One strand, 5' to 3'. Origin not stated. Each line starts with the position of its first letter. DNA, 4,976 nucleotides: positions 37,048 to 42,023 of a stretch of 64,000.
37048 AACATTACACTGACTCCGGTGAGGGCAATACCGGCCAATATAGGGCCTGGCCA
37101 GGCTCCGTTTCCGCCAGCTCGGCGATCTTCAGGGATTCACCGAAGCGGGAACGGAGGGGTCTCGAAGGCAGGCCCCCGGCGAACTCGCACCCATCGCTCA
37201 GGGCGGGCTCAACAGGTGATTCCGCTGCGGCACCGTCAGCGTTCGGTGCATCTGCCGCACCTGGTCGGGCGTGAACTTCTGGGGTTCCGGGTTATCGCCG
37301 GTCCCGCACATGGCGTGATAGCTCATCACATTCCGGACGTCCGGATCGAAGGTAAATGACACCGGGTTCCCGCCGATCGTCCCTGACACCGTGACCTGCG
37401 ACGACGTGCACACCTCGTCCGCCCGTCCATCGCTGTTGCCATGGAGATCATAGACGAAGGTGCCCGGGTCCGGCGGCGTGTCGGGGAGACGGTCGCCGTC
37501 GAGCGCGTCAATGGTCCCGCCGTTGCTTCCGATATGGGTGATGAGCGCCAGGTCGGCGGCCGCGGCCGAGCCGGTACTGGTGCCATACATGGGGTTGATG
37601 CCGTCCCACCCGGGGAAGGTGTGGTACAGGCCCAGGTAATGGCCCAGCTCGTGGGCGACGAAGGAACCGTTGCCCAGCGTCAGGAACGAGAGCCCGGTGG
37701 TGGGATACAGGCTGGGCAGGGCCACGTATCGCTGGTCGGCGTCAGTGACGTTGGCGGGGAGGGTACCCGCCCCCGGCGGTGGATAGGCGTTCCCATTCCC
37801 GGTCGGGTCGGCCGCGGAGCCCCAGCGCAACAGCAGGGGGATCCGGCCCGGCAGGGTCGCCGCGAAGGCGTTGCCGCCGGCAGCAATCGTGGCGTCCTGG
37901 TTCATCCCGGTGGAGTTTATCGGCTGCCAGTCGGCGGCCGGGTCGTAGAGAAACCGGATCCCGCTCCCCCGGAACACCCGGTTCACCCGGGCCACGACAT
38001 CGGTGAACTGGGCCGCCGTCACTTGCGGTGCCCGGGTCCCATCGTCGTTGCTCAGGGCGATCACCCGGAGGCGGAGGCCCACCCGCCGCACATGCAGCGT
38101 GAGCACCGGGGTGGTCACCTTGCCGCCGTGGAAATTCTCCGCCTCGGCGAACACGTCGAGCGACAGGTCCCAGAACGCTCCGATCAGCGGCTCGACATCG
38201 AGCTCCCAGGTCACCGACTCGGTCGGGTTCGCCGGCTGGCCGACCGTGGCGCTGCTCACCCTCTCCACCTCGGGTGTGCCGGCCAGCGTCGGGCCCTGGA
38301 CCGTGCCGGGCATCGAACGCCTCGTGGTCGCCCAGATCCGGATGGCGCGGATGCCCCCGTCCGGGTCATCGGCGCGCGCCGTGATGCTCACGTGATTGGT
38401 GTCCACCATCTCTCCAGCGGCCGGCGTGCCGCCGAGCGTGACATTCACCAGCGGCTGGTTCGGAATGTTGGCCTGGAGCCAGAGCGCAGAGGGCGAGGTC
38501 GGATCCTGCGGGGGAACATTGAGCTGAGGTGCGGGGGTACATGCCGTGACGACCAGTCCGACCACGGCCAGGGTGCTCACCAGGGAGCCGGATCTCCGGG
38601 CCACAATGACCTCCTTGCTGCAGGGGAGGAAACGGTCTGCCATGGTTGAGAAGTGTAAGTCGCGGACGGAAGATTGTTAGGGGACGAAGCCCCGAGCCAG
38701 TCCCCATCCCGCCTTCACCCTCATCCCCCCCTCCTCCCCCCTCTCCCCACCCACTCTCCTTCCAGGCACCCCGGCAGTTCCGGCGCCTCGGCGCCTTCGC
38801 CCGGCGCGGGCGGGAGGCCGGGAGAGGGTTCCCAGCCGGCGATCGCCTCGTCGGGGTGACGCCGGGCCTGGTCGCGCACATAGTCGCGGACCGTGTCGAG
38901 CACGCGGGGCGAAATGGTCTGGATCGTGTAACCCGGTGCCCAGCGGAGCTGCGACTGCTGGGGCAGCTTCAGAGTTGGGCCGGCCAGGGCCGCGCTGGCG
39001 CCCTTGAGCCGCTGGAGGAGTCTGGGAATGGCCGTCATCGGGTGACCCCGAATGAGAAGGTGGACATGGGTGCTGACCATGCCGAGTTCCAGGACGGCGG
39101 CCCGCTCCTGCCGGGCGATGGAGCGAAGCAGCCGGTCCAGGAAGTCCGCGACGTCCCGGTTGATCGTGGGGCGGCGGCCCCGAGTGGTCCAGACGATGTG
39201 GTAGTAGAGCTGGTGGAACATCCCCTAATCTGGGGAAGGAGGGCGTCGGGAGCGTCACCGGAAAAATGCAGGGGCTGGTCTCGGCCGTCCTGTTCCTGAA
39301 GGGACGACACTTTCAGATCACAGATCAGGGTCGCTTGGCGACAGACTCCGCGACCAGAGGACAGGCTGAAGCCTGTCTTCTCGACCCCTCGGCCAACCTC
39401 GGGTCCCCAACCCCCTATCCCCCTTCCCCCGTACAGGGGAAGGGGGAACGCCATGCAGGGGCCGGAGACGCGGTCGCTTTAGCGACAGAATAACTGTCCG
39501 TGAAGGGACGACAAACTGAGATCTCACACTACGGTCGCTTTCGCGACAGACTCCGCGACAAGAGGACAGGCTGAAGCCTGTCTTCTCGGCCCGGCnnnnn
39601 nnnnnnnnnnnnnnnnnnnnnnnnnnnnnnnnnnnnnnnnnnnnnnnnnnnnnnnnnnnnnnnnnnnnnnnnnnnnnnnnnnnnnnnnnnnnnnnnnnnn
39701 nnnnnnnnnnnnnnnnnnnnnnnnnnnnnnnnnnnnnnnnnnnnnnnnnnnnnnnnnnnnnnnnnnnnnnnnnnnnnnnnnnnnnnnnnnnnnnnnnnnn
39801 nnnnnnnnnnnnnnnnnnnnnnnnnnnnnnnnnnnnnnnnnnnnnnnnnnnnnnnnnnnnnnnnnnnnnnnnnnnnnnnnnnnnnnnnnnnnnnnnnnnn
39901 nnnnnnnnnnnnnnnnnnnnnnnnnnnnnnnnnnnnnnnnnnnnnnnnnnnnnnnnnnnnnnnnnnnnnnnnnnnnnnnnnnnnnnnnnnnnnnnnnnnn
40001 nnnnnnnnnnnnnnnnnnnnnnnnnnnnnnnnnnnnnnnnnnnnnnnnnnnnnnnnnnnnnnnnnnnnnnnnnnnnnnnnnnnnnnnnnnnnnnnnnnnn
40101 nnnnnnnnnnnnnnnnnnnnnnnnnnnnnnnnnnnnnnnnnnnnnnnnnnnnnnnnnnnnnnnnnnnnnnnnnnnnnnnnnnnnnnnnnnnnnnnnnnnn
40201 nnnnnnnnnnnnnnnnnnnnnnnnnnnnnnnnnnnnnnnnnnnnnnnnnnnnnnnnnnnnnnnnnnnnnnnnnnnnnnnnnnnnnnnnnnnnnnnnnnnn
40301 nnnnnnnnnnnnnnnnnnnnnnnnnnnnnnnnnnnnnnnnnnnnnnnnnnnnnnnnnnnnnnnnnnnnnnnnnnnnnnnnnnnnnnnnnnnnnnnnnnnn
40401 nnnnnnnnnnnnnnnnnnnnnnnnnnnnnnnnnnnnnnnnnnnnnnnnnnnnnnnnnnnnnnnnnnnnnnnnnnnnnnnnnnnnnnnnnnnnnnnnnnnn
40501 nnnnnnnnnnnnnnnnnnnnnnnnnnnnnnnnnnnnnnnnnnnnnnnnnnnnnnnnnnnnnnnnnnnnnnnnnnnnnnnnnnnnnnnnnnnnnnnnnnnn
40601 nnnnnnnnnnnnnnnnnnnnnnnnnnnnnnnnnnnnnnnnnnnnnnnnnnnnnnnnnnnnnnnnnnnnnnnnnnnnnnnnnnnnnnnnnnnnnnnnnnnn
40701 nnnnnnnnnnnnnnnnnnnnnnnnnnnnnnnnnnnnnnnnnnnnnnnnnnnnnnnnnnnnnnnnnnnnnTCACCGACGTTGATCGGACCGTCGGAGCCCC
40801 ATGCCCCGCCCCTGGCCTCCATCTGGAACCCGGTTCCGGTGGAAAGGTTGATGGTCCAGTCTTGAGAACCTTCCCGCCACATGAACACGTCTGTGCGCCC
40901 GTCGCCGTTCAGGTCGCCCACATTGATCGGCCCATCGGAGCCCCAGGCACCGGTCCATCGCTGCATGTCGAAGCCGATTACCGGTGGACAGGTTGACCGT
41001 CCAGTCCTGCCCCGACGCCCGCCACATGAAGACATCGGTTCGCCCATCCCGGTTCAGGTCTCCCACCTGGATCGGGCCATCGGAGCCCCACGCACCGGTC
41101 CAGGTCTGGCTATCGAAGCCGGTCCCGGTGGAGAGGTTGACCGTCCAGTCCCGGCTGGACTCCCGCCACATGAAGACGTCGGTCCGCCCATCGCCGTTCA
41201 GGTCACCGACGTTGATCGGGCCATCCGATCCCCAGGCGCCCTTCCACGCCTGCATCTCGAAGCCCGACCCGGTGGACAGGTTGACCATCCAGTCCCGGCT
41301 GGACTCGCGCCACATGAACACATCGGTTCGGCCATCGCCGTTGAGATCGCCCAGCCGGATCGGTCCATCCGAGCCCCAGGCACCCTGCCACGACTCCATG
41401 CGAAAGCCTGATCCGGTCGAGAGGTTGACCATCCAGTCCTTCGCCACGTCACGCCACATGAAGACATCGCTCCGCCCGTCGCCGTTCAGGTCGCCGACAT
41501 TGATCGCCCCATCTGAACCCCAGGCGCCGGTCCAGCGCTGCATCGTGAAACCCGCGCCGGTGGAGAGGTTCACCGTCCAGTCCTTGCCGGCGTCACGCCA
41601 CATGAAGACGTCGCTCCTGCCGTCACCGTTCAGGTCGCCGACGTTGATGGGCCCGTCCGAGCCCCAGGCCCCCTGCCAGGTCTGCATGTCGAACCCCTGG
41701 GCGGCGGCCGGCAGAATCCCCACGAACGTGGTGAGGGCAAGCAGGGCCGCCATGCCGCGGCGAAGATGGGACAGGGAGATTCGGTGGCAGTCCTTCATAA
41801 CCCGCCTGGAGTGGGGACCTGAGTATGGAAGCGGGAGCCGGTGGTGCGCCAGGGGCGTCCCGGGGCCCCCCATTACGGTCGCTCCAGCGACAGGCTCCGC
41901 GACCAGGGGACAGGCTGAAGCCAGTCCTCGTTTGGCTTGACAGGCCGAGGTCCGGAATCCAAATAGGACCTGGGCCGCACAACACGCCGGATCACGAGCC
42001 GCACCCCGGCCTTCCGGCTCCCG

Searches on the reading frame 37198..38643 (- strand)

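Call 46: search_protein_families(library=pfam, proteins=[window:37198-38643:-], max_evalue=0.01)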
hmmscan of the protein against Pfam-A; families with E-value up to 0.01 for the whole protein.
window:37198-38643:- (481 aa): 1 family
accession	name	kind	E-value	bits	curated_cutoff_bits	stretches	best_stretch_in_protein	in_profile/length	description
PF13582.12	Reprolysin_3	-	0.0021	19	22.4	0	322-342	107-123/123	Metallo-peptidase family M12B Reprolysin-like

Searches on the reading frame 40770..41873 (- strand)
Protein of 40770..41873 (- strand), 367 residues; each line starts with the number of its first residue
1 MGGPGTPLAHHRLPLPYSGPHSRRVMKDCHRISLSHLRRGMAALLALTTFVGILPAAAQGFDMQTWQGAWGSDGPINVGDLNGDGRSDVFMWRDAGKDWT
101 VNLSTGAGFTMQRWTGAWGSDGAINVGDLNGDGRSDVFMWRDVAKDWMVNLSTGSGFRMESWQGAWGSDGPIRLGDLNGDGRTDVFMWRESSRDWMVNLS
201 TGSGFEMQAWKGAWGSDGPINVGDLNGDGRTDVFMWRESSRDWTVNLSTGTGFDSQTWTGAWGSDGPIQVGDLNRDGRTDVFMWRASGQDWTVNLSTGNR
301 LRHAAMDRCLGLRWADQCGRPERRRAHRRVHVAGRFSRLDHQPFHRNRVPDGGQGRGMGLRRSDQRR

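Call 46: search_protein_families(library=pfam, proteins=[window:40770-41873:-], max_evalue=0.01)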
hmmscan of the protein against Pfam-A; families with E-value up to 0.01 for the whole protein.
window:40770-41873:- (367 aa): 5 families
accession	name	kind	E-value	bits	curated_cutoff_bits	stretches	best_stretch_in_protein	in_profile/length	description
PF13517.12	FG-GAP_3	-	4.4e-29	101.3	26.9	4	176-234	1-60/61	FG-GAP-like repeat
PF01839.29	FG-GAP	-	3.2e-17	62.5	22.1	0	222-234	7-19/37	FG-GAP repeat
PF00954.25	S_locus_glycop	-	0.00076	20.4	24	0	273-297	52-76/111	S-locus glycoprotein domain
PF21955.1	CarG-like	-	0.0023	18.5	28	0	123-139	4-20/144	Carbapenem resistance protein CarG-like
PF14789.11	THDPS_M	-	0.0028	18.2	25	0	261-275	5-19/41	Tetrahydrodipicolinate N-succinyltransferase middle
